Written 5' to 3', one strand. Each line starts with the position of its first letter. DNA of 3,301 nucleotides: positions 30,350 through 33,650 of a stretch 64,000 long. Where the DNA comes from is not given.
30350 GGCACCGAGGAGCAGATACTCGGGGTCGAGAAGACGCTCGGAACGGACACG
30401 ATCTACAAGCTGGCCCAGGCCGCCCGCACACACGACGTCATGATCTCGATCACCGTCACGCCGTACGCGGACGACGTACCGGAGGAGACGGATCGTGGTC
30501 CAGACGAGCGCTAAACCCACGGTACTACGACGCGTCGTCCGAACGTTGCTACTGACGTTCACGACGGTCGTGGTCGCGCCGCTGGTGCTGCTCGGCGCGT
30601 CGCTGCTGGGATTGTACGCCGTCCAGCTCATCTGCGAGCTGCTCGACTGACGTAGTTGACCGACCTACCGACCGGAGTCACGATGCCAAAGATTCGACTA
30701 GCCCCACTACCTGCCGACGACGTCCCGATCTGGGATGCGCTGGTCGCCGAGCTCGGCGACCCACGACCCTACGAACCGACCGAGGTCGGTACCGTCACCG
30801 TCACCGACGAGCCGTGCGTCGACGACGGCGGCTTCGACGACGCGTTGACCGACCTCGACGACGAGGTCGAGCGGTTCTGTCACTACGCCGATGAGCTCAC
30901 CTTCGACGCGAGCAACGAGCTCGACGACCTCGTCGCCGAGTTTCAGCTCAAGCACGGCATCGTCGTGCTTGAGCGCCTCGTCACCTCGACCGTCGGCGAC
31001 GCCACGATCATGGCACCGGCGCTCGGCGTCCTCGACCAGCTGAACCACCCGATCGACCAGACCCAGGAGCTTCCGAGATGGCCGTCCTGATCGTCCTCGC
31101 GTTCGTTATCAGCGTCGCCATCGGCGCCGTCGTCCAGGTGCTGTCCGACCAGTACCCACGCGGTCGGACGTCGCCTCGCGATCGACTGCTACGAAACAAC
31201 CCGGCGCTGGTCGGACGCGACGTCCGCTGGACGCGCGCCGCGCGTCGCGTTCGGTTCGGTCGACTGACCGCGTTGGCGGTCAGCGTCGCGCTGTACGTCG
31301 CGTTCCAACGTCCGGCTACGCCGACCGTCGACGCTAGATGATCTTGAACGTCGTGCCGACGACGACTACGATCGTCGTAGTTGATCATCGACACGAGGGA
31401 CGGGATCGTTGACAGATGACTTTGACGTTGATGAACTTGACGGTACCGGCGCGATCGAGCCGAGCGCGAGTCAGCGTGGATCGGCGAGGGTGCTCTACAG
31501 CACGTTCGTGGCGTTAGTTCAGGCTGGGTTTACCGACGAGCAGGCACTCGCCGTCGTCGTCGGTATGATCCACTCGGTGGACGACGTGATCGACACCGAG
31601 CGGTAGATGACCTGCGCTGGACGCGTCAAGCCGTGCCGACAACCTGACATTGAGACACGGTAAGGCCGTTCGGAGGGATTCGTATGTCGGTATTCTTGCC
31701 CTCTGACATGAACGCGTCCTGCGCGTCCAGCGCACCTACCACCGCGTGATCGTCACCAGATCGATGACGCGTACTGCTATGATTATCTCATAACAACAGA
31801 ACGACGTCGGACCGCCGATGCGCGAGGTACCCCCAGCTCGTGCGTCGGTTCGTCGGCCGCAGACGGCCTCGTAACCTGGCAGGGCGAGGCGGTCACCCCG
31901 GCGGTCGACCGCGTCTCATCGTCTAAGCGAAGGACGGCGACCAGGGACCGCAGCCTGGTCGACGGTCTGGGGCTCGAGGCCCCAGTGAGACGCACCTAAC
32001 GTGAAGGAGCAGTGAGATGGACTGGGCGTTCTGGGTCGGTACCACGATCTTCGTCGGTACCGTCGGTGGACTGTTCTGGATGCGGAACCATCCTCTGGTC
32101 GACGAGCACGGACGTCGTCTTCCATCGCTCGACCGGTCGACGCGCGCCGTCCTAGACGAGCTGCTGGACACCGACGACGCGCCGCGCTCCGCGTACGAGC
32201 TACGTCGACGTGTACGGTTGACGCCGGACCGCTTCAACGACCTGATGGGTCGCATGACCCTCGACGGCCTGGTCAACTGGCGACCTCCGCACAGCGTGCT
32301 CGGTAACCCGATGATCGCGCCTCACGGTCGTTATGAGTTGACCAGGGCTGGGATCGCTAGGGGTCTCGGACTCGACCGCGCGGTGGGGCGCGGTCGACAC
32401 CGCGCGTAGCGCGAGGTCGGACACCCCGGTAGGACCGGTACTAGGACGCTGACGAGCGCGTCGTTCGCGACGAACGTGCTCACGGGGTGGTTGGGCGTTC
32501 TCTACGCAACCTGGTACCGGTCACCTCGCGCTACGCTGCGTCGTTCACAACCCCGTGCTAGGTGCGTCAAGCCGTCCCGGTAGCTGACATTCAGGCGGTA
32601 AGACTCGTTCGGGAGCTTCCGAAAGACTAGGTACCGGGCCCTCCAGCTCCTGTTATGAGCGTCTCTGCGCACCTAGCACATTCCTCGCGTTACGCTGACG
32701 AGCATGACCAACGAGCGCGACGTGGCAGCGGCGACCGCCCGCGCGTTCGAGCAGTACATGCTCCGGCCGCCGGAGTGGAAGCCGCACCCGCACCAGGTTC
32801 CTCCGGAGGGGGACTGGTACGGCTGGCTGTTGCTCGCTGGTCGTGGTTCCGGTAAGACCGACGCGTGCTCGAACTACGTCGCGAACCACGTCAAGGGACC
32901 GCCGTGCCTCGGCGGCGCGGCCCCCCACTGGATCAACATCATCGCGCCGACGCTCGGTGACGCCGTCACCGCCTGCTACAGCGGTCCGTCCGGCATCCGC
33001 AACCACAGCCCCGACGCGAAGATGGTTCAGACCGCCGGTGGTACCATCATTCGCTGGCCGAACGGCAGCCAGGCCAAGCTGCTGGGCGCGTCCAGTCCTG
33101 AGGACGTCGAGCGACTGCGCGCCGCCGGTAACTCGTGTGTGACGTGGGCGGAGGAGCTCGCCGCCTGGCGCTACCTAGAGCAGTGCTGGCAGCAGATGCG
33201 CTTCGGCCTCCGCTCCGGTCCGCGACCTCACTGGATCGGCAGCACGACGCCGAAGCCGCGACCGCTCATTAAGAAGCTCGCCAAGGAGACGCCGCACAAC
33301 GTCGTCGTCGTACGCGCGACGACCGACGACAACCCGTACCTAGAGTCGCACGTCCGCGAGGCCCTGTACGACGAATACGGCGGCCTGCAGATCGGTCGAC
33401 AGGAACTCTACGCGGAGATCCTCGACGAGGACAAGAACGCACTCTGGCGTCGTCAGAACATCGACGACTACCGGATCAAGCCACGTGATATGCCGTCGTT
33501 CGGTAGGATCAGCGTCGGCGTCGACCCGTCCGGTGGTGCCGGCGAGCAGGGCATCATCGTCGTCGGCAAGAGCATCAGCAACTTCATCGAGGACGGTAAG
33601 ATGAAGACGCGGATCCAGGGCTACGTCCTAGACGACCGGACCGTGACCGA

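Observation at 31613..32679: Two covarying copies of a ~122-nt three-helix element flank the gene upstream of terL (candidate new phage RNA, or a packaging-site structure)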

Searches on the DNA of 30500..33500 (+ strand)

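Call 3: search_rna_families(source=window, start=30500, end=33500, threshold=evalue, max_evalue=10, show_alignments=4)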
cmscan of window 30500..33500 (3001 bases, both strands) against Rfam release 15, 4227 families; matches with E-value up to 10: 5.
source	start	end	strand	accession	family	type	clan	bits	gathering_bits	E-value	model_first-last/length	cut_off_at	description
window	30766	30867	-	RF02093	mir-2968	Gene; miRNA;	-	22.1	70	0.91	1-106/106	no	mir-2968 microRNA precursor family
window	30573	30651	-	RF01521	CC1840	Gene; sRNA;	-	21.1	50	8.6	1-95/95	no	caulobacter sRNA CC1840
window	30991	31039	-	RF01274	sR45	Gene; snRNA; snoRNA; CD-box;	-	19.3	40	0.43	1-55/55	no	Small nucleolar RNA sR45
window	31346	31398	-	RF01059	mir-598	Gene; miRNA;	-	16.3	69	9.7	1-80/80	no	mir-598 microRNA precursor family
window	31424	31448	+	RF01127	sR42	Gene; snRNA; snoRNA; CD-box;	-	14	38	4.2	1-63/63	no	Small nucleolar RNA sR42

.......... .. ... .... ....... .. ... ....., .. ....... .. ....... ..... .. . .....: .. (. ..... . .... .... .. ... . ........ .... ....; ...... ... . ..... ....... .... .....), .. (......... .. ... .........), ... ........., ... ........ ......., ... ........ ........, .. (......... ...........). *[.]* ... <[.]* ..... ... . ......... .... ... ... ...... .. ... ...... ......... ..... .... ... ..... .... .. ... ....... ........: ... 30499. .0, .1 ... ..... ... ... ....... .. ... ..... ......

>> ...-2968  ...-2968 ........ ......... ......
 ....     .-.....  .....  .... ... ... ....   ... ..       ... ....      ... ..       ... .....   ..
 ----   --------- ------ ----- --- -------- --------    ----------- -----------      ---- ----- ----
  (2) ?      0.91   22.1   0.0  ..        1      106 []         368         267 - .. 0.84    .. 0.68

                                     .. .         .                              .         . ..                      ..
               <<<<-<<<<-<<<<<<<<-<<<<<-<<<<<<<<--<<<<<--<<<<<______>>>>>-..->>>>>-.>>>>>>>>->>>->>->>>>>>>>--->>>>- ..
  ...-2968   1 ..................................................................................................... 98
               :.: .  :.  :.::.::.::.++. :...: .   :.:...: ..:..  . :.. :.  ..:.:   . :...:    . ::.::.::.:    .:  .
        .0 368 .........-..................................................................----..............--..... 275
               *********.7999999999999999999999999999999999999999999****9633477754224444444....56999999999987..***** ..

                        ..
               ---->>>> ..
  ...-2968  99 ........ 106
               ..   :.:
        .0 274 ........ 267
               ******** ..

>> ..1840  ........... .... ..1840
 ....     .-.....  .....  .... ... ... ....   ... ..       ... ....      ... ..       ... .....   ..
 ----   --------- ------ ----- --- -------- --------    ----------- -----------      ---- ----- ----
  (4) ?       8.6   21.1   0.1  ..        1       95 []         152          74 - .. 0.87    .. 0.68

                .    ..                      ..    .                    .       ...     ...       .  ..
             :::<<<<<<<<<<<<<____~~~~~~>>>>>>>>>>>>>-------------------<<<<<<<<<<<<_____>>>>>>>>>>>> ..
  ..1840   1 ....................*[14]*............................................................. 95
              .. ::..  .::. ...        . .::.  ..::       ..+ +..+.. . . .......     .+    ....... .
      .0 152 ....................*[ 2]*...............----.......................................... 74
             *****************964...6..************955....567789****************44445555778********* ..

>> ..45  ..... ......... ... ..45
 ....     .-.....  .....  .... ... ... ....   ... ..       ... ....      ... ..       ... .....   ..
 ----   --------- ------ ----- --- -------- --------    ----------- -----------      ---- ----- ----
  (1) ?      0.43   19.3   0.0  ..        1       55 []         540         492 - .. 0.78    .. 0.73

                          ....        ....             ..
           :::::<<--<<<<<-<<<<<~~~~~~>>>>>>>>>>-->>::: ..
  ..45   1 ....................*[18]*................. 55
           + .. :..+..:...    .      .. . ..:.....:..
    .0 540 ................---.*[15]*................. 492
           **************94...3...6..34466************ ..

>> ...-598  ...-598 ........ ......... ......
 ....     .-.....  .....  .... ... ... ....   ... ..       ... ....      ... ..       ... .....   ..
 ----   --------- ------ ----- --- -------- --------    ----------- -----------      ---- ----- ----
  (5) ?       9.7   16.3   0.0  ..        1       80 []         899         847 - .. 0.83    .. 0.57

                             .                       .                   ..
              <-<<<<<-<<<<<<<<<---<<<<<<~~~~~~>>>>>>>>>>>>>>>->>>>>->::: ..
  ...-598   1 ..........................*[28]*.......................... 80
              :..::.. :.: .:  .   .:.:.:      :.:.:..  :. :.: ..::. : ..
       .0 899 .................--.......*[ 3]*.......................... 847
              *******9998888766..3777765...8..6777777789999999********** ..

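Call 26: build_rna_model(alignment_id=A3, structure=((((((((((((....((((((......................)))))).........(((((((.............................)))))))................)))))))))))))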
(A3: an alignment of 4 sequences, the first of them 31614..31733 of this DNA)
Model R1 built from alignment A3 (4 sequences, 130 columns); structure: as given.
model positions 118; base pairs 23; branch points 1; effective number of sequences 1.47; information 0.59 bits per position. Calibrated on 0.2 Mb of random sequence (short: E-values are rough).
structure used (alignment columns):
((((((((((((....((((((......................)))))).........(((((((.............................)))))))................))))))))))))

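Call 27: search_with_rna_model(model_id=R1, sources=[window, L001, L002, L003, L004, L005, L006, L007, L008, L009, L010, L011, L012, L013, L014, L015, L016, L017, L018, L019, L020, L021, L022, L023, L024, L025, L026, L027, L028, L029, L030], max_evalue=10, show_alignments=8)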
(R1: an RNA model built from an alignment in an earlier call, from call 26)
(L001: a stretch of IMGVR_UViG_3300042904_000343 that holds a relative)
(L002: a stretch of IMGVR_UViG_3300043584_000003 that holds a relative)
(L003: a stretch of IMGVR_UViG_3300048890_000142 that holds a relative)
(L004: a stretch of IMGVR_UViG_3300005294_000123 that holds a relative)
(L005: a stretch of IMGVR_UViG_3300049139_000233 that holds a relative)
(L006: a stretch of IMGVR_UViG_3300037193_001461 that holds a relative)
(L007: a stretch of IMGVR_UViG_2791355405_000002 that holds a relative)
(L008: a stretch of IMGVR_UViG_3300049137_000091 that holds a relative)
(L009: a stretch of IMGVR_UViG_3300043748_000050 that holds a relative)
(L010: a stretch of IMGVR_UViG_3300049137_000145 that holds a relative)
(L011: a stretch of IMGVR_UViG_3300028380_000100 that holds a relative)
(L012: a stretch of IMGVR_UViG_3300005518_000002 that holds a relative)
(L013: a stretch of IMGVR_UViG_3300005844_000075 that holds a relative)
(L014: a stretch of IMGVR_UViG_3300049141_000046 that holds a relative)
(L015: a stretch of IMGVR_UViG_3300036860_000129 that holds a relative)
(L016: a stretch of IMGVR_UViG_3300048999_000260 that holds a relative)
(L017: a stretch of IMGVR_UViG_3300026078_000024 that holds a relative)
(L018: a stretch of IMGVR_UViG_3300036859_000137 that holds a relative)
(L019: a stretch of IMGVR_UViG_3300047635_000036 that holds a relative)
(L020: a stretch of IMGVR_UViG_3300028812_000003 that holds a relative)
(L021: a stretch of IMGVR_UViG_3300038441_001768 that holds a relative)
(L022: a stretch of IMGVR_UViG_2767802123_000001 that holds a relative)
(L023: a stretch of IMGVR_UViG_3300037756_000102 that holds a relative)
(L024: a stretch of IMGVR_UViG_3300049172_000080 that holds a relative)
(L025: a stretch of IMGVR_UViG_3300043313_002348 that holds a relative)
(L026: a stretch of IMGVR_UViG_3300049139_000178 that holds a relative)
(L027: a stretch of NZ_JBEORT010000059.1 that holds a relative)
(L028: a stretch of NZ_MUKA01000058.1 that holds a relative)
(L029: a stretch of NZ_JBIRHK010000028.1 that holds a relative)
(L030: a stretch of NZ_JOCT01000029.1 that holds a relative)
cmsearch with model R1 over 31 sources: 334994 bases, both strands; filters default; matches with E-value up to 10: 15.
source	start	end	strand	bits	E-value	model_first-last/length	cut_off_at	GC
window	31614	31733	+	125.6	1.3e-24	1-118/118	no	0.61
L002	3299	3417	+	115.9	1.6e-22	1-118/118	no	0.58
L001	2827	2940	+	110.4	2.5e-21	1-118/118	no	0.65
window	32555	32679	+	102.5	1.3e-19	1-118/118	no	0.6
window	32555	32679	-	21.1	0.06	1-118/118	no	0.6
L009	6405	6501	-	17.3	0.39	1-118/118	no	0.7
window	61827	61869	-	14.8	1.3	1-118/118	no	0.65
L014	1890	1921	-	14.7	1.5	1-118/118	no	0.84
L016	3498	3562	-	14.6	1.5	1-118/118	no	0.69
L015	6131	6184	-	12.3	4.9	1-118/118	no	0.69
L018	6131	6184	-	12.3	4.9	1-118/118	no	0.69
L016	3878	3931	+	11.9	5.7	1-118/118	no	0.76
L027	1881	1923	-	11.2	8.3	1-118/118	no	0.77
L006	8139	8181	+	11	9.1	1-118/118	no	0.77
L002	6597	6652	-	10.9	9.6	1-118/118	no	0.68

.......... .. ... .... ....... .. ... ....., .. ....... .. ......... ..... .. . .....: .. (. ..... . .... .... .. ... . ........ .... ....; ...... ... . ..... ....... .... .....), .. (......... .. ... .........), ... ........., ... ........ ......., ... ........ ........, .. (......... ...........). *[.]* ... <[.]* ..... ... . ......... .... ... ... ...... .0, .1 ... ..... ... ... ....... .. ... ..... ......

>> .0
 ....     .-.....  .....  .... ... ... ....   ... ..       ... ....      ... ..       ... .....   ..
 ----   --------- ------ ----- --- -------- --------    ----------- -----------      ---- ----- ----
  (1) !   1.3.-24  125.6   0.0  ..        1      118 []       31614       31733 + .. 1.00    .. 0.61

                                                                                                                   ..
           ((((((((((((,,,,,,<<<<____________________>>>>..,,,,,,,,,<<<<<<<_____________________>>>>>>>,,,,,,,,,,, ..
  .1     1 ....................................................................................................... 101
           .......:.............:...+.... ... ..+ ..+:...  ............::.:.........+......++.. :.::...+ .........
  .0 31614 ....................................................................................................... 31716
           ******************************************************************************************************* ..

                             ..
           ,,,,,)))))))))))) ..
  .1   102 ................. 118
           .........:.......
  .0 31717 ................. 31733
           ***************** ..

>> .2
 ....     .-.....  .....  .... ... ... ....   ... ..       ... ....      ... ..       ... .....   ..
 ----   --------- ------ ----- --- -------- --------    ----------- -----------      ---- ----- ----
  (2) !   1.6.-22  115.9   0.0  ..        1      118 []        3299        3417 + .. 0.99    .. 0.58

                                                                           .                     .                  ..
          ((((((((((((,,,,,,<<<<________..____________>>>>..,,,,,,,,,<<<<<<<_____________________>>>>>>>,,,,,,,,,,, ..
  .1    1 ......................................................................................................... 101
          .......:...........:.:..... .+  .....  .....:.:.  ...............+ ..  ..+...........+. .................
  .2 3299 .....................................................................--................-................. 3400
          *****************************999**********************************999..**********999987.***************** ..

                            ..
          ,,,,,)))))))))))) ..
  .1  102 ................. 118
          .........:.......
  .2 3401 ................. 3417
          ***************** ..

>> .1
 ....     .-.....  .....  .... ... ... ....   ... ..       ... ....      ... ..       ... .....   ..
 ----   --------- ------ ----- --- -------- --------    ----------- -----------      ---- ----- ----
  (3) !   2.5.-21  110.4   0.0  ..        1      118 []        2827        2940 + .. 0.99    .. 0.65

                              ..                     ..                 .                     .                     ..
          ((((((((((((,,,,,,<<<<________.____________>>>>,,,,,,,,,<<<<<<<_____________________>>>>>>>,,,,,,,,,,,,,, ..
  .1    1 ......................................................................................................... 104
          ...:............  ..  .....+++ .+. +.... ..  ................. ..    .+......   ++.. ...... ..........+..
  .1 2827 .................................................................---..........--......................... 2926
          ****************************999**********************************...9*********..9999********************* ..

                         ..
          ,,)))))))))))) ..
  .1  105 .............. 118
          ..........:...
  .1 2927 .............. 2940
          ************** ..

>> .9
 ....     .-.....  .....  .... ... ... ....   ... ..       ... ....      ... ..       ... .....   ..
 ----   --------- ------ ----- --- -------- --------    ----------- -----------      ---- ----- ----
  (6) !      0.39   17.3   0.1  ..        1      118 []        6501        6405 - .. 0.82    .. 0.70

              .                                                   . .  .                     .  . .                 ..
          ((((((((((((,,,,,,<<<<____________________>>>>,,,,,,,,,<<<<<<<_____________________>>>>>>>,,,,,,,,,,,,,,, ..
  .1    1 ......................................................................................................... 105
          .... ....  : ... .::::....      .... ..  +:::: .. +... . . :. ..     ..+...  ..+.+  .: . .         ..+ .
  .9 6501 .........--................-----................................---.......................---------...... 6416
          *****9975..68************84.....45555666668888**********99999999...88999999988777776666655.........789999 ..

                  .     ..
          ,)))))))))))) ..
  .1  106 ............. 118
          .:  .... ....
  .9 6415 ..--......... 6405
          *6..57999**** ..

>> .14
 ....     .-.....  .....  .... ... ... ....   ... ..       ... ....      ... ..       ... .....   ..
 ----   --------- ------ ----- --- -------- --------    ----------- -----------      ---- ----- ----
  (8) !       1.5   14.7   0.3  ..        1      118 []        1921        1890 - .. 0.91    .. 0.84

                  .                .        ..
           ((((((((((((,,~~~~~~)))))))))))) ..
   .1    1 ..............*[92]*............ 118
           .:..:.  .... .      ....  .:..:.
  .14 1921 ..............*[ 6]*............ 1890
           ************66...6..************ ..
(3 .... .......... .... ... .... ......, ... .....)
